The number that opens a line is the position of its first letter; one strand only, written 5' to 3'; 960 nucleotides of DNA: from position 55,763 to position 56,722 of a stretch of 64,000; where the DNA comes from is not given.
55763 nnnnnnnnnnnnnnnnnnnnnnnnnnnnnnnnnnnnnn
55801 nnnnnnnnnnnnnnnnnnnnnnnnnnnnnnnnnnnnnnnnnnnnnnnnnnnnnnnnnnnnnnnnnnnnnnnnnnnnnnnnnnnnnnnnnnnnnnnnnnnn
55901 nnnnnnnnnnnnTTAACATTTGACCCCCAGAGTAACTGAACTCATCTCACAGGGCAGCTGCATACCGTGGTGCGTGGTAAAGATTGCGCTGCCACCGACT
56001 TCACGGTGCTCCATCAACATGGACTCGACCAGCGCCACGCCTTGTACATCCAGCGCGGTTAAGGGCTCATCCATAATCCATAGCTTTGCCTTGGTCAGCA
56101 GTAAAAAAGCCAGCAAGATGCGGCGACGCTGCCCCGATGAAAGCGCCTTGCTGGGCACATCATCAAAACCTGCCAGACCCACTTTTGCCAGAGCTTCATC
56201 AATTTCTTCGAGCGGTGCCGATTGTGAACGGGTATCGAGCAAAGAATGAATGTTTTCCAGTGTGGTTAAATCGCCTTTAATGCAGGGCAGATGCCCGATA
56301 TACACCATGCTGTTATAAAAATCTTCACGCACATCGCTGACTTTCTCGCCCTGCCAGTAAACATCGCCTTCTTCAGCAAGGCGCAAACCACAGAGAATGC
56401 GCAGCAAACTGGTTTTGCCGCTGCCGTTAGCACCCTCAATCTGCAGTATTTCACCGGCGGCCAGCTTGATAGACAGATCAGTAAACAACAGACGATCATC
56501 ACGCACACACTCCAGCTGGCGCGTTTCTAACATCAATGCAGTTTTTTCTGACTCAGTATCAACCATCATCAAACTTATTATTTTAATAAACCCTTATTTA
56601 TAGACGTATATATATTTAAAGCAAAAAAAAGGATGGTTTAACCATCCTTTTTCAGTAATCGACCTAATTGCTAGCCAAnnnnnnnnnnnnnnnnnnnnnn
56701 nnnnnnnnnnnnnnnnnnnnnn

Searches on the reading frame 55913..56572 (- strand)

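Call 63: search_protein_families(library=ncbifam, proteins=[window:55913-56572:-], max_evalue=1e-10)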
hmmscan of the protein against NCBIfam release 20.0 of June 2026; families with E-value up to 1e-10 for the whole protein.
window:55913-56572:- (219 aa): 128 families (the best 25 are shown)
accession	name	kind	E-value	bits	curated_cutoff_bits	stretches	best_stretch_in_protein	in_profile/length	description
NF010061.0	PRK13538.1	equivalog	1.9e-75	253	195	1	12-215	3-206/211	cytochrome c biogenesis heme-transporting ATPase CcmA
TIGR01189.1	ccmA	equivalog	1.3e-62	211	131.6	1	15-206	1-190/198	heme ABC exporter ATP-binding protein CcmA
NF010062.0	PRK13540.1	equivalog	2.2e-34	118.9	274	1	14-206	1-190/200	cytochrome c biogenesis protein CcmA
TIGR02857.1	CydD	equivalog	2.2e-25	89.6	435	1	10-202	316-516/529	thiol reductant ABC exporter subunit CydD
NF040873.1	AztA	equivalog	2.6e-25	89.1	220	1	27-205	5-181/191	zinc ABC transporter ATP-binding protein AztA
NF010063.0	PRK13541.1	equivalog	3.3e-25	89.1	200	1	14-205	1-185/195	cytochrome c biogenesis protein CcmA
TIGR01166.1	cbiO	subfamily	1.4e-23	83.4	211.8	1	122-202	106-186/190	cobalt ABC transporter, ATP-binding protein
NF000355.4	ribo_prot_ABC_F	equivalog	4.1e-23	82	380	1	7-201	306-484/499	ribosomal protection-like ABC-F family protein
NF043075.1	MMSYN1_0197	equivalog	1.6e-21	76.6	550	1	14-201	2-191/341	spermidine/putrescine ABC transporter ATP-binding protein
TIGR03740.1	galliderm_ABC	subfamily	3.1e-21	76.1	309.75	1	15-201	1-182/223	lantibiotic protection ABC transporter ATP-binding subunit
TIGR02982.1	heterocyst_DevA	subfamily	5.1e-21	75.3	295.8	1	29-202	20-201/220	ABC exporter ATP-binding subunit, DevA family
TIGR03864.1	PQQ_ABC_ATP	hypoth_equivalog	8.1e-21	74.5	302.25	1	15-201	2-191/236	ABC transporter, ATP-binding subunit, PQQ-dependent alcohol dehydrogenase system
TIGR03265.1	PhnT2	equivalog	1e-20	74.3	457.7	1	28-201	18-193/353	putative 2-aminoethylphosphonate ABC transporter ATP-binding protein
NF006987.0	PRK09452.1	equivalog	1.1e-20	73.7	482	1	6-202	9-207/378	spermidine/putrescine ABC transporter ATP-binding protein PotA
TIGR02868.1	CydC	equivalog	1.5e-20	73.3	329.05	1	8-202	328-529/530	thiol reductant ABC exporter subunit CydC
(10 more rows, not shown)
